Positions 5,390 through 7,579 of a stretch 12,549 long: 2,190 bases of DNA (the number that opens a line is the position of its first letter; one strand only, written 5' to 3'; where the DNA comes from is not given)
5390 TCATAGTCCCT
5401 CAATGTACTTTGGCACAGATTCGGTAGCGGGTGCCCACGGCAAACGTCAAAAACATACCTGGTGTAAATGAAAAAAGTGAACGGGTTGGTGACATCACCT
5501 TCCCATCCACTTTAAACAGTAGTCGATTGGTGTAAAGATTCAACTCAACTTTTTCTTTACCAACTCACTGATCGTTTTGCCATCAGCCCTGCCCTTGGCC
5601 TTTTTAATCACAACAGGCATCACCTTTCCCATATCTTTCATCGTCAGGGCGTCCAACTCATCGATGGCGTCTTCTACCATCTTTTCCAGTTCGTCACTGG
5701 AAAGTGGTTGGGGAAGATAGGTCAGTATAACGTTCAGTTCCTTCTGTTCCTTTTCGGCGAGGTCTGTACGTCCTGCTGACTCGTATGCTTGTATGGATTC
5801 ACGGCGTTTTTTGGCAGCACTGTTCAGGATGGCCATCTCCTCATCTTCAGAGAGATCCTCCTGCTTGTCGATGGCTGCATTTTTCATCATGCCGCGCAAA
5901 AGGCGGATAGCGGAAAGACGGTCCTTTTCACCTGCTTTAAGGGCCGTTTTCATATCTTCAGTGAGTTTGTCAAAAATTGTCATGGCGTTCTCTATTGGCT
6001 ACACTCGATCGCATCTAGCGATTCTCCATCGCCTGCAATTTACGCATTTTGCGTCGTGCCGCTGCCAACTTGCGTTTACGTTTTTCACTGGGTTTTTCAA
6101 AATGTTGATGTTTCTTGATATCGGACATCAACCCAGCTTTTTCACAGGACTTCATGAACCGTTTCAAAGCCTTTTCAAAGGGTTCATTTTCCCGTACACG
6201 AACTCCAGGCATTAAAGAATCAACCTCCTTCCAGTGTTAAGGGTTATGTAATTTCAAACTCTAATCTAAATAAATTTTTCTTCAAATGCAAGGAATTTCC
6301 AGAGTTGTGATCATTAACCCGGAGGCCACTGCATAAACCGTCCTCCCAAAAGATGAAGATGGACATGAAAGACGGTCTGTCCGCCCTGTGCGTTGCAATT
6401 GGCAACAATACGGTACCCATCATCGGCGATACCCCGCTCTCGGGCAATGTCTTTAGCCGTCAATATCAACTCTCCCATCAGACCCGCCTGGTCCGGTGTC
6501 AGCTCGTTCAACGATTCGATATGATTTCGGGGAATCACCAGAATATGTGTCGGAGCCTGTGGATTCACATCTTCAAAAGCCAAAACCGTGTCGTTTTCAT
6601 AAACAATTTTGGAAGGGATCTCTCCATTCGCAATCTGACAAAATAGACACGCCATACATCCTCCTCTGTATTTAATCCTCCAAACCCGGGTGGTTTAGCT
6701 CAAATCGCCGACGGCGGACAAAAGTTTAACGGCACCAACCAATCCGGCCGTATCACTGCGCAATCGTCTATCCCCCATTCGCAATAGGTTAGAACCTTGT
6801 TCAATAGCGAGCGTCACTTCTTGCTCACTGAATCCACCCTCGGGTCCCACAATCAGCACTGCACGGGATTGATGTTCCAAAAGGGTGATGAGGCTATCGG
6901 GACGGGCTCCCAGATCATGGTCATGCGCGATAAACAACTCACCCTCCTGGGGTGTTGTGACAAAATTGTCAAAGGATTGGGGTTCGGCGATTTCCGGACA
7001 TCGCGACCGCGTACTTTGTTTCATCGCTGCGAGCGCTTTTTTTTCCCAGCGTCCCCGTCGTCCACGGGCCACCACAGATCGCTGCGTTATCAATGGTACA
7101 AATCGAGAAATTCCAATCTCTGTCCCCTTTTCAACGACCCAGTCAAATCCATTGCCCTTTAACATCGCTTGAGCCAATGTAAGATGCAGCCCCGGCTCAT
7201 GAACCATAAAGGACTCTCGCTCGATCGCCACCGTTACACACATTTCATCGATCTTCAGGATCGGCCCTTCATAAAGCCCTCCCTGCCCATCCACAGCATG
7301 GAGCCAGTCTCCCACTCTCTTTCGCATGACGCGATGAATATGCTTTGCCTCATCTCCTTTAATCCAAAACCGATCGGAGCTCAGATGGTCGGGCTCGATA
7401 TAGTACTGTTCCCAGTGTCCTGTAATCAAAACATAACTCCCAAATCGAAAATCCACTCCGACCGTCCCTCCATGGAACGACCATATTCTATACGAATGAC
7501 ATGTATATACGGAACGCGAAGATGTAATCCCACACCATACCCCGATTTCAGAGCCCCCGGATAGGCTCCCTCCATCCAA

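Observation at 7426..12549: Partner-switching kinase and membrane PP2C phosphatase run directly into two Omp85-family barrels, with no sigma factor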

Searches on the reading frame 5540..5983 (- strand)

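Call 10: search_protein_families(library=pfam, proteins=[window:5540-5983:-], max_evalue=0.01)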
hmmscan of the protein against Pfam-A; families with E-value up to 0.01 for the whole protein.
window:5540-5983:- (147 aa): 2 families
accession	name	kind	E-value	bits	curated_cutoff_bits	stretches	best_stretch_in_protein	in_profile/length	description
PF09424.15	YqeY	-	8.6e-50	169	27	1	5-146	2-143/143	Yqey-like protein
PF02637.23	GatB_Yqey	-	0.00032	21.1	27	1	94-146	89-148/148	GatB domain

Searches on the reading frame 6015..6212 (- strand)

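Call 65: search_protein_families(library=pfam, proteins=[window:6015-6212:-], max_evalue=0.01)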
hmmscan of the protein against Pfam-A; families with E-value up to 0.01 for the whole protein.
window:6015-6212:- (65 aa): 2 families
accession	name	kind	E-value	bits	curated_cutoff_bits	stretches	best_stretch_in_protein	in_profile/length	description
PF01165.25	Ribosomal_S21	-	1.7e-22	79.3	27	1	4-57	2-55/55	Ribosomal protein S21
PF21117.3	MRB1590_C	-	0.0059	17.7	27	1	7-61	47-101/102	MRB1590 C-terminal domain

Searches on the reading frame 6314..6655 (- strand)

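Call 10: search_protein_families(library=pfam, proteins=[window:6314-6655:-], max_evalue=0.01)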
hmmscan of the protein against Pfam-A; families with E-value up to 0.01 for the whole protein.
window:6314-6655:- (113 aa): 3 families
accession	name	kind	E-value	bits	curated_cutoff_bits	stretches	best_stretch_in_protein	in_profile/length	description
PF01230.28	HIT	-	3.1e-29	101.9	21.5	1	11-107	2-97/98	HIT domain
PF11969.13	DcpS_C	-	4.5e-26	92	24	1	3-105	2-102/114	Scavenger mRNA decapping enzyme C-term binding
PF02744.22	GalP_UDP_tr_C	-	0.008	16.4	29.2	0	15-99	29-116/165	Galactose-1-phosphate uridyl transferase, C-terminal domain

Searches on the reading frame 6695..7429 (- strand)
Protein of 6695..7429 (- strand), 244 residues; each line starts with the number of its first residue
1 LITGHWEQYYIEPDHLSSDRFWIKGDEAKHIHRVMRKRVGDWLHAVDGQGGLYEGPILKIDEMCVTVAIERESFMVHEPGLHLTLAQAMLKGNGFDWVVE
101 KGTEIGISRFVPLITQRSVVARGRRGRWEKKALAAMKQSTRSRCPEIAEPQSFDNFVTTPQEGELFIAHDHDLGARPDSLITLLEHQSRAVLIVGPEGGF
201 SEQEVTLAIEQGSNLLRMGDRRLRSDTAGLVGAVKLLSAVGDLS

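Call 10: search_protein_families(library=pfam, proteins=[window:6695-7429:-], max_evalue=0.01)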
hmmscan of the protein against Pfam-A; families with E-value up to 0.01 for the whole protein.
window:6695-7429:- (244 aa): 2 families
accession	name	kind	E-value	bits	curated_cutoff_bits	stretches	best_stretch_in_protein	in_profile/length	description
PF04452.19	Methyltrans_RNA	-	1.8e-40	138.6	23.9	1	80-231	4-159/165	RNA methyltransferase domain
PF20260.4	PUA_4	-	2.5e-08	34.3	23.9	1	23-62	1-40/48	RNA methyltransferase PUA domain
